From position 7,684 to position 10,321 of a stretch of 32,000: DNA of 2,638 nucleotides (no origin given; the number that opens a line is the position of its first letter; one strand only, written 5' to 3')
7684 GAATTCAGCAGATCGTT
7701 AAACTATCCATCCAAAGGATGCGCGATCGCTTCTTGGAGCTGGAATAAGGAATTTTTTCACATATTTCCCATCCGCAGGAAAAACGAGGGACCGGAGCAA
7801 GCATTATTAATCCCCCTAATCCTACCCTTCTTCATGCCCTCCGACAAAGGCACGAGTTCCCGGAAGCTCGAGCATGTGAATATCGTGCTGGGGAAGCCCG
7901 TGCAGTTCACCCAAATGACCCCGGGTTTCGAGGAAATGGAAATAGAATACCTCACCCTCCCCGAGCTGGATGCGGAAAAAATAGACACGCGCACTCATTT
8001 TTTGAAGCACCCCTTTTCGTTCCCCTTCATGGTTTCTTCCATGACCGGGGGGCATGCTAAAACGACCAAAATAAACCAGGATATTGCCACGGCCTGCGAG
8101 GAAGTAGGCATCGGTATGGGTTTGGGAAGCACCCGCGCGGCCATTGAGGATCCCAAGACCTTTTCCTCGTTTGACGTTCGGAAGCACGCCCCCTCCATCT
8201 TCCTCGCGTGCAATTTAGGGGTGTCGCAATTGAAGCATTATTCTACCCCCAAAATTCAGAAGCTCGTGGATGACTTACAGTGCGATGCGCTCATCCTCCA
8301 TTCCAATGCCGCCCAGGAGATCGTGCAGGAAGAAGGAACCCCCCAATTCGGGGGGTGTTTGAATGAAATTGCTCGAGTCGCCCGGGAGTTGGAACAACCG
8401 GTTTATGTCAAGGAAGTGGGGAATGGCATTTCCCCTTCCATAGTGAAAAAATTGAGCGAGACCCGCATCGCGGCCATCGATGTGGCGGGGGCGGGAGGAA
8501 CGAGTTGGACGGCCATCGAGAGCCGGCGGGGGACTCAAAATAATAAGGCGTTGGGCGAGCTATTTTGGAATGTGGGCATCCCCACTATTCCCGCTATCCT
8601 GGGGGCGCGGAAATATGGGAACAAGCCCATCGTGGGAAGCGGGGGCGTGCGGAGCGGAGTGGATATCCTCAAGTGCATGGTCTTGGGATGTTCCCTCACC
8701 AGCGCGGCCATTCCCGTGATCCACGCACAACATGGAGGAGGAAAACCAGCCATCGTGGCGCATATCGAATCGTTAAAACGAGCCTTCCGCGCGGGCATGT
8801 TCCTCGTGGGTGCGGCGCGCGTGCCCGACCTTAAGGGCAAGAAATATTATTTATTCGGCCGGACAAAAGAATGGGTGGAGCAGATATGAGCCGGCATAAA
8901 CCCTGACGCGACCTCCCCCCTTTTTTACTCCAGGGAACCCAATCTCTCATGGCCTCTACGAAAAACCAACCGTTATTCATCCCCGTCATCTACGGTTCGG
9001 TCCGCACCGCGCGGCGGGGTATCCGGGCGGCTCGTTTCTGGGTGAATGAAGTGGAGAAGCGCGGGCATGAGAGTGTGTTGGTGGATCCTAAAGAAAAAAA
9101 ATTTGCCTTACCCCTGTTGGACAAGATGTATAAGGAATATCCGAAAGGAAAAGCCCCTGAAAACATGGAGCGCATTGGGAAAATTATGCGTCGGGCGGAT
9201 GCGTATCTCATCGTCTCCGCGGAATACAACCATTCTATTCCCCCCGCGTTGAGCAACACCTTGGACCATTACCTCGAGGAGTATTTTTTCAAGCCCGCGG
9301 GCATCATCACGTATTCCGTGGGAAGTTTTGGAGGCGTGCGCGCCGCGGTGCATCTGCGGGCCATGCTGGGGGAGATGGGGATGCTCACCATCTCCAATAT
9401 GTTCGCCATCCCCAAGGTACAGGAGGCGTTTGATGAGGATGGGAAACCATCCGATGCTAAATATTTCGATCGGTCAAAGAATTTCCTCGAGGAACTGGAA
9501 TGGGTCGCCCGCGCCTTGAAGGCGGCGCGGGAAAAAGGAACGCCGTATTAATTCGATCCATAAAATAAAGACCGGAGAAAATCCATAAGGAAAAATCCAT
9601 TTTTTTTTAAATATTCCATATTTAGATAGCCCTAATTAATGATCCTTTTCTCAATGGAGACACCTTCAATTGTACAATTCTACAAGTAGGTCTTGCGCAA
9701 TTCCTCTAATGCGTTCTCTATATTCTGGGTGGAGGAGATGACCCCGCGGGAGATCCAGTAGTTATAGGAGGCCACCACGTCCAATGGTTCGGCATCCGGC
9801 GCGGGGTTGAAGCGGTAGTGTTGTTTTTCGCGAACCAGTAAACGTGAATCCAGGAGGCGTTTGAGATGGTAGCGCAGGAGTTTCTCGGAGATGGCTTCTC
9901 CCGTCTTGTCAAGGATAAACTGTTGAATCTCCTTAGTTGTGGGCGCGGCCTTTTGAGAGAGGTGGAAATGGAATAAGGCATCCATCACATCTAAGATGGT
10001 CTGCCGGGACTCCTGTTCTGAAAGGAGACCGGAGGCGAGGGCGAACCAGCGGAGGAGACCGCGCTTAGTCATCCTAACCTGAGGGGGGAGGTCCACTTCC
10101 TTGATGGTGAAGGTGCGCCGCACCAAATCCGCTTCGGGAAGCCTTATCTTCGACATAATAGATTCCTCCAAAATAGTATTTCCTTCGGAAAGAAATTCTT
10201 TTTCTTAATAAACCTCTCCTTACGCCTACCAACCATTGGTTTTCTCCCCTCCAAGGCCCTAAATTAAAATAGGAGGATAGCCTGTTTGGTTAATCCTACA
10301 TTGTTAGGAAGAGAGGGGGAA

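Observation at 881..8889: Bacterial MEP-pathway genes (dxs, ispG) clustered with a type-2 IPP isomerase in an apparently archaeal context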

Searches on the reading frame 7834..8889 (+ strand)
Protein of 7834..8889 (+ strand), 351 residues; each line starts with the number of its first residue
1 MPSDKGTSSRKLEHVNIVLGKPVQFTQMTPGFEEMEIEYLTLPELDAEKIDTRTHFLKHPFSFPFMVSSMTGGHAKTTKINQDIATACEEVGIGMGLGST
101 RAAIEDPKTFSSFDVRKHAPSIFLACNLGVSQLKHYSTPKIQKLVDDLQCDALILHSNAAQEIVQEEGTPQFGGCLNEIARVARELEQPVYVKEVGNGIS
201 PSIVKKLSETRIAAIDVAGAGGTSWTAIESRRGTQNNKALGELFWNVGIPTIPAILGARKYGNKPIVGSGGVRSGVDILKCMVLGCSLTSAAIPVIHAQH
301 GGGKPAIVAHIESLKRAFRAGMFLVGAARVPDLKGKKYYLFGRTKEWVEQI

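Call 3: search_protein_families(library=pfam, proteins=[window:7834-8889:+])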
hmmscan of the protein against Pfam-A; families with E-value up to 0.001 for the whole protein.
window:7834-8889:+ (351 aa): 1 family
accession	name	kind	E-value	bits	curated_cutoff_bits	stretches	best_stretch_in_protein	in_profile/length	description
PF01070.24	FMN_dh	-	1.4e-16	60.9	24.9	2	162-335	195-345/350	FMN-dependent dehydrogenase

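Call 4: search_protein_families(library=ncbifam, proteins=[window:7834-8889:+])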
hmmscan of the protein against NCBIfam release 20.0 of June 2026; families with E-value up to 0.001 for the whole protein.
window:7834-8889:+ (351 aa): 3 families
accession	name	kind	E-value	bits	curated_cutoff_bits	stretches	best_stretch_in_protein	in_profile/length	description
TIGR02151.1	IPP_isom_2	equivalog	2.5e-101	339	281.3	1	10-338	2-334/338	type 2 isopentenyl-diphosphate Delta-isomerase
NF008398.0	PRK11197.1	subfamily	4.4e-05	22.4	376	1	251-335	289-372/381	L-lactate dehydrogenase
TIGR02708.1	L_lactate_ox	equivalog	0.00015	20.9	645.5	1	264-337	284-357/367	L-lactate oxidase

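Call 50: search_solved_structures(query=window:7834-8889:+, max_evalue=1e-10, show_alignments=1)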
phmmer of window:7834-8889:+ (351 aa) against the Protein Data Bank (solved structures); distinct sequences matched with E-value up to 1e-10: 7.
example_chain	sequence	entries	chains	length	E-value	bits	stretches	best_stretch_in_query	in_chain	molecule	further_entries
2zru_A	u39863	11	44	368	7.6e-57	196.6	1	9-349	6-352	Isopentenyl-diphosphate delta-isomerase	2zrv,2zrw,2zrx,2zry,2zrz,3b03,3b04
1vcf_A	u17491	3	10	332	2.6e-56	194.8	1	9-336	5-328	isopentenyl-diphosphate delta-isomerase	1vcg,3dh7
1p0k_A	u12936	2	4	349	3.9e-43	151.5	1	9-349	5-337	Isopentenyl-diphosphate delta-isomerase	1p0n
4n02_A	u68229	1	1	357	2.2e-42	149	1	7-350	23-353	Isopentenyl-diphosphate delta-isomerase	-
3sr7_A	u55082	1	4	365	9.9e-42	146.9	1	9-347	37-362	Isopentenyl-diphosphate delta-isomerase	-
7f22_A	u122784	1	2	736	1.7e-13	54.1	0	234-337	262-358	L-lactate oxidase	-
7f20_A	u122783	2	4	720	2.9e-13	53.3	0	234-337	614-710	L-lactate oxidase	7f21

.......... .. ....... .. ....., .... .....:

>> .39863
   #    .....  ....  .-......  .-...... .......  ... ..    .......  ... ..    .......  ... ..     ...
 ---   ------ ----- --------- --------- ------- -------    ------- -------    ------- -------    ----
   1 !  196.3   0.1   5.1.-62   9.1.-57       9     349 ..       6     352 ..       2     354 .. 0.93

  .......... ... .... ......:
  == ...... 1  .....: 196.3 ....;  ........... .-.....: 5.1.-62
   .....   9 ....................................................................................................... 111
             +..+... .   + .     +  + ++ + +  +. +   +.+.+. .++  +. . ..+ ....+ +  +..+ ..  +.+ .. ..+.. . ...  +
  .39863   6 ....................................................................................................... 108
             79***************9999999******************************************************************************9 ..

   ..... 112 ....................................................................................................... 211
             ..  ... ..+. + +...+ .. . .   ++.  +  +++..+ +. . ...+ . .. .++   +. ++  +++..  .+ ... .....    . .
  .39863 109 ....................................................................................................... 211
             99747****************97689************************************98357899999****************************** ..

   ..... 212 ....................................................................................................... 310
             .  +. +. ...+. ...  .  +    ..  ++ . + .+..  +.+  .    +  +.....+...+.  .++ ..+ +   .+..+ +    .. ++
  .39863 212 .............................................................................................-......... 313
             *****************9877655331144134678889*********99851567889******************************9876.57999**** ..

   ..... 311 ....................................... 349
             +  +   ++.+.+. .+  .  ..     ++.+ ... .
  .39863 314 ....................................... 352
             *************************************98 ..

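Call 57: find_homologous_proteins(query=window:7834-8889:+, max_evalue=1e-10)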
Query window:7834-8889:+ (351 aa): 7434 proteins with E <= 1e-10 among 8000 candidates; the best 120 are listed.
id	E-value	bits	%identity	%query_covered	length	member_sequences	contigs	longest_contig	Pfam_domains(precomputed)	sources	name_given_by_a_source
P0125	9.8e-211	717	100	91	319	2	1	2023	PF01070.25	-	-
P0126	2.8e-178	611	76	100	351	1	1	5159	PF01070.25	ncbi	-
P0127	1.9e-174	598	75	100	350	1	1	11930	PF01070.25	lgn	-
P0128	2.8e-173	594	75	100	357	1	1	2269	PF01070.25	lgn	-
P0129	3.1e-173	594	75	100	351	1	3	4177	PF01070.25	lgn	-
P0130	1.9e-172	592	75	100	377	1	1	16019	PF01070.25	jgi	jgi:isopentenyl-diphosphate delta-isomerase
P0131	1.1e-171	589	74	100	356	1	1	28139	PF01070.25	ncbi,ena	-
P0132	1.1e-171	589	74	100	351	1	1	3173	PF01070.25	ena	-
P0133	2.0e-171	588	75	100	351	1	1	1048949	PF01070.25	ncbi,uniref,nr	ncbi:MAG: type 2 isopentenyl-diphosphate Delta-isomerase [Candidatus Iainarchaeum archaeon]|uniref:I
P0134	4.4e-171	587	75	100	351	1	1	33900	PF01070.25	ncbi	-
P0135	9.0e-171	586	74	100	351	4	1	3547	PF01070.25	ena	-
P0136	1.7e-170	585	74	100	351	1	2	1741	PF01070.25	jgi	jgi:isopentenyl-diphosphate delta-isomerase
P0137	2.5e-170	585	74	100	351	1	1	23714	PF01070.25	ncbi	-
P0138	4.8e-170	584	73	100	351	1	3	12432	PF01070.25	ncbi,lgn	-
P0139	1.2e-169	582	74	100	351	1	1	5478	PF01070.25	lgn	-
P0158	1.6e-110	388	53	98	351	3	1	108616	PF01070.25,PF01645.24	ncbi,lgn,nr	ncbi:MAG: type 2 isopentenyl-diphosphate Delta-isomerase [Candidatus Diapherotrites archaeon]|nr:typ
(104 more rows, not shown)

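Call 63: find_encoding_contigs(protein=P0133, flank=10000, max_places=1)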
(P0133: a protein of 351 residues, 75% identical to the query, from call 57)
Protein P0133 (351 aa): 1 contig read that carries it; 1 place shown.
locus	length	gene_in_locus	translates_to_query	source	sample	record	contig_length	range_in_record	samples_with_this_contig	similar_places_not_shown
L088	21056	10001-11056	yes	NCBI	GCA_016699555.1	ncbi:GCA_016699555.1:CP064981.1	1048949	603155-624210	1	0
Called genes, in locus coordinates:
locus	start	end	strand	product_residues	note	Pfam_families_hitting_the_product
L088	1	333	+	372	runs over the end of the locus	PF01209:Ubie_methyltran (weak), PF08241:Methyltransf_11 (weak)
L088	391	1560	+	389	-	PF02670:DXP_reductoisom, PF08436:DXP_redisom_C, PF13288:DXPR_C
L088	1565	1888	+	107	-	-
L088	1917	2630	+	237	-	PF01128:IspD, PF12804:NTP_transf_3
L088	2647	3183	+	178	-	PF00293:NUDIX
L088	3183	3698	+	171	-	-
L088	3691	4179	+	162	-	PF02542:YgbB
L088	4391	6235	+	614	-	PF13292:DXP_synthase_N, PF02775:TPP_enzyme_C (weak), PF13292:DXP_synthase_N, PF02779:Transket_pyr, PF02780:Transketolase_C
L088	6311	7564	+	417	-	PF04551:GcpE, PF26540:GcpE_C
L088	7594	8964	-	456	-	-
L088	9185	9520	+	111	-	PF00121:TIM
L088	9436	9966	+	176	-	PF00121:TIM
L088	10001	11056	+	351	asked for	PF01070:FMN_dh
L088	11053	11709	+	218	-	-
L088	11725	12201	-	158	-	-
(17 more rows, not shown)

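Call 68: find_encoding_contigs(protein=P0158, flank=10000, max_places=2)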
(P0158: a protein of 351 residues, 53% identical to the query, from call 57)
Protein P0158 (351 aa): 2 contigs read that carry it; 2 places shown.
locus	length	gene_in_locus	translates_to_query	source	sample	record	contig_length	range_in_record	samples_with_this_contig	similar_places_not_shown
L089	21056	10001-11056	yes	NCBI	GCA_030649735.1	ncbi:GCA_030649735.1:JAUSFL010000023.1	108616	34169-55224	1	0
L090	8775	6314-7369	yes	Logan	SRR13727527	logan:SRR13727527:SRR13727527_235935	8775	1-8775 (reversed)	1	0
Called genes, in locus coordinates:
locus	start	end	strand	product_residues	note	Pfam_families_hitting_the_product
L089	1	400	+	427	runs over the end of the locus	PF00368:HMG-CoA_red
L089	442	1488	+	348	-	PF01154:HMG_CoA_synt_N (weak), PF08540:HMG_CoA_synt_C (faint), PF08541:ACP_syn_III_C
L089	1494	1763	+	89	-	-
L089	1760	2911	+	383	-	PF00108:Thiolase_N, PF22691:Thiolase_C_1, PF02803:Thiolase_C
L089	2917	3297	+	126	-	-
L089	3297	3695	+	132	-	PF12172:zf-ChsH2 (weak), PF01796:OB_ChsH2_C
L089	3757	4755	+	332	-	PF00288:GHMP_kinases_N, PF08544:GHMP_kinases_C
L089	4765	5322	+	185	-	PF02441:Flavoprotein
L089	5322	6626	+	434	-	PF20695:UbiD_N, PF01977:UbiD, PF20696:UbiD_C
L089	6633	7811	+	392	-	PF04412:AcnX, PF28403:AcnX_2nd, PF28406:AcnX_3rd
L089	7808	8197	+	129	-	PF01989:AcnX_swivel_put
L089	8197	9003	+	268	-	PF00696:AA_kinase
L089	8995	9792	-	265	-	-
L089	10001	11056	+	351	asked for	PF01070:FMN_dh, PF01645:Glu_synthase (weak)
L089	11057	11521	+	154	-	-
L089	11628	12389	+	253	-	PF01978:TrmB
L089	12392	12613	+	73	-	-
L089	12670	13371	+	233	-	-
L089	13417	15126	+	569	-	PF00749:tRNA-synt_1c, PF03950:tRNA-synt_1c_C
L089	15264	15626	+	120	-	PF08228:RNase_P_pop3 (weak), PF01248:Ribosomal_L7Ae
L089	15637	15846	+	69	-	PF01200:Ribosomal_S28e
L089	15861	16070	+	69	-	PF01246:Ribosomal_L24e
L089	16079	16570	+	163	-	PF00334:NDK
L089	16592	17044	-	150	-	PF00156:Pribosyltran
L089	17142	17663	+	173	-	PF00383:dCMP_cyt_deam_1, PF14437:MafB19-deam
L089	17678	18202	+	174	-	PF01928:CYTH (weak)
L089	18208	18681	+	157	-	PF00383:dCMP_cyt_deam_1, PF14437:MafB19-deam, PF14439:Bd3614-deam (weak)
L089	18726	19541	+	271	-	PF00535:Glycos_transf_2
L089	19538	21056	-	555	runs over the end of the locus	PF04208:MtrA, PF00303:Thymidylat_synt, PF14251:PterinBD-DUF4346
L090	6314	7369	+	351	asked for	PF01070:FMN_dh, PF01645:Glu_synthase (weak)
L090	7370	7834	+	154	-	-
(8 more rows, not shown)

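Call 71: find_homologous_proteins(query=L089:3757-4755:+, max_evalue=0.001)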
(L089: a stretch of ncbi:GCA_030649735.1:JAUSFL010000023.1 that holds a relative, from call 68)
Query L089:3757-4755:+ (332 aa): 5871 proteins with E <= 0.001 among 8000 candidates; the best 120 are listed.
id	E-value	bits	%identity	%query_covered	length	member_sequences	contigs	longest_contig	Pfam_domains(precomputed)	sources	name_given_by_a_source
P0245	7.9e-197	670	93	100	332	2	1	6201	PF00288.33,PF08544.19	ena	-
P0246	6.0e-189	645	88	100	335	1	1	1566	PF00288.33,PF08544.19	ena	-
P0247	1.1e-181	621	86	100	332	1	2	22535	PF00288.33,PF08544.19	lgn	-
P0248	1.9e-171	587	82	100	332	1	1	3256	PF00288.33,PF08544.19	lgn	-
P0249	6.3e-170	582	79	100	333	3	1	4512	PF00288.33,PF08544.19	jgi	-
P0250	2.6e-165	567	79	100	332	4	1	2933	PF00288.33,PF08544.19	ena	-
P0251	1.9e-138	479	66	100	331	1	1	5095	PF00288.33,PF08544.19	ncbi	-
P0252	6.2e-127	441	65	100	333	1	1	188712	PF00288.33,PF08544.19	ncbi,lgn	-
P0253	3.4e-117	409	60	100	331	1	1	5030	PF00288.33,PF08544.19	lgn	-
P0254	6.1e-116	405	62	99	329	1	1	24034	PF00288.33,PF08544.19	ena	-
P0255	6.4e-116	405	60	99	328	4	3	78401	PF00288.33,PF08544.19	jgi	-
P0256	1.4e-115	404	61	99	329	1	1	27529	PF00288.33,PF08544.19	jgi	jgi:mevalonate kinase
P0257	1.5e-115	404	58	100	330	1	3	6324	PF00288.33,PF08544.19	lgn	-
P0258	2.0e-115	403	60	99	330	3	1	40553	PF00288.33,PF08544.19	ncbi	-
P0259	4.5e-115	402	61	99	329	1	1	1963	PF00288.33,PF08544.19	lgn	-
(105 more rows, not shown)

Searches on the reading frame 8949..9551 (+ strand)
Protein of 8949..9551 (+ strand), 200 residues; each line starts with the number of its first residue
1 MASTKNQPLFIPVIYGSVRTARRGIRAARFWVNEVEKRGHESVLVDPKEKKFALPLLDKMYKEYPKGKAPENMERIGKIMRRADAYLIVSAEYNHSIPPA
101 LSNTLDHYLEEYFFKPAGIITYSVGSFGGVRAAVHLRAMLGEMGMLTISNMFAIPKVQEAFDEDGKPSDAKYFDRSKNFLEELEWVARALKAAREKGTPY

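Call 3: search_protein_families(library=pfam, proteins=[window:8949-9551:+])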
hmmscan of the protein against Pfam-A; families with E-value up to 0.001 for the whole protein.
window:8949-9551:+ (200 aa): 2 families
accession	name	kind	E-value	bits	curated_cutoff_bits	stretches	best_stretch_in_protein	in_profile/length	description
PF03358.20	FMN_red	-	1.2e-29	103.3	24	1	13-157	5-150/152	NADPH-dependent FMN reductase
PF02525.22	Flavodoxin_2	-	3e-06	27.5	27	1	13-116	5-114/198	Flavodoxin-like fold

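Call 4: search_protein_families(library=ncbifam, proteins=[window:8949-9551:+])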
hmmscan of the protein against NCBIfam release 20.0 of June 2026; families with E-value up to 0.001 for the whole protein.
window:8949-9551:+ (200 aa): 1 family
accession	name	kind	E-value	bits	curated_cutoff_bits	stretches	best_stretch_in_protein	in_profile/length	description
TIGR02690.1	resist_ArsH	equivalog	1.6e-07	30.6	292.25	1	6-184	25-197/219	arsenical resistance protein ArsH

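Call 80: search_protein_families(library=ncbifam, proteins=[window:8949-9551:+], max_evalue=0.0001)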
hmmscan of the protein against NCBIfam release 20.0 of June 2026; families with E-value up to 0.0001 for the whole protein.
window:8949-9551:+ (200 aa): 1 family
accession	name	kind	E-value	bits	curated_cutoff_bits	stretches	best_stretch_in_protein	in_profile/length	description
TIGR02690.1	resist_ArsH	equivalog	1.6e-07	30.6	292.25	1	6-184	25-197/219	arsenical resistance protein ArsH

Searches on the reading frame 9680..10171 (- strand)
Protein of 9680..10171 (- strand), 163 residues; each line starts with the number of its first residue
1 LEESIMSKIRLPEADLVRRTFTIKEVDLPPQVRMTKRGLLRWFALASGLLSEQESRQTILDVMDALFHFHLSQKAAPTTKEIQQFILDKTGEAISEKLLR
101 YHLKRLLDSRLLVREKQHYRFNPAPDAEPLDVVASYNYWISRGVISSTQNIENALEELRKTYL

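Call 5: search_protein_families(library=pfam, proteins=[window:9680-10171:-])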
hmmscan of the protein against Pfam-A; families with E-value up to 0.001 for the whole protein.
window:9680-10171:- (163 aa): 1 family
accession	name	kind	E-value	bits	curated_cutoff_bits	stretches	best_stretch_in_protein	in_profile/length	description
PF08461.16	HTH_12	-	9e-05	22.8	21.4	1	71-115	7-50/66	Ribonuclease R winged-helix domain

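Call 26: search_protein_families(library=pfam, proteins=[window:9680-10156:-], max_evalue=0.01)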
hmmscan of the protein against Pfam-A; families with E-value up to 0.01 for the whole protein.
window:9680-10156:- (158 aa): 1 family
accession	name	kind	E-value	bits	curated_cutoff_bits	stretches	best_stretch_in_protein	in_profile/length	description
PF08461.16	HTH_12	-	9e-05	22.8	21.4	1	66-110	7-50/66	Ribonuclease R winged-helix domain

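Call 80: search_protein_families(library=ncbifam, proteins=[window:9680-10156:-], max_evalue=0.0001)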
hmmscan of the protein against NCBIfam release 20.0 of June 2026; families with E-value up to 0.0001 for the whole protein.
window:9680-10156:- (158 aa): 0 families
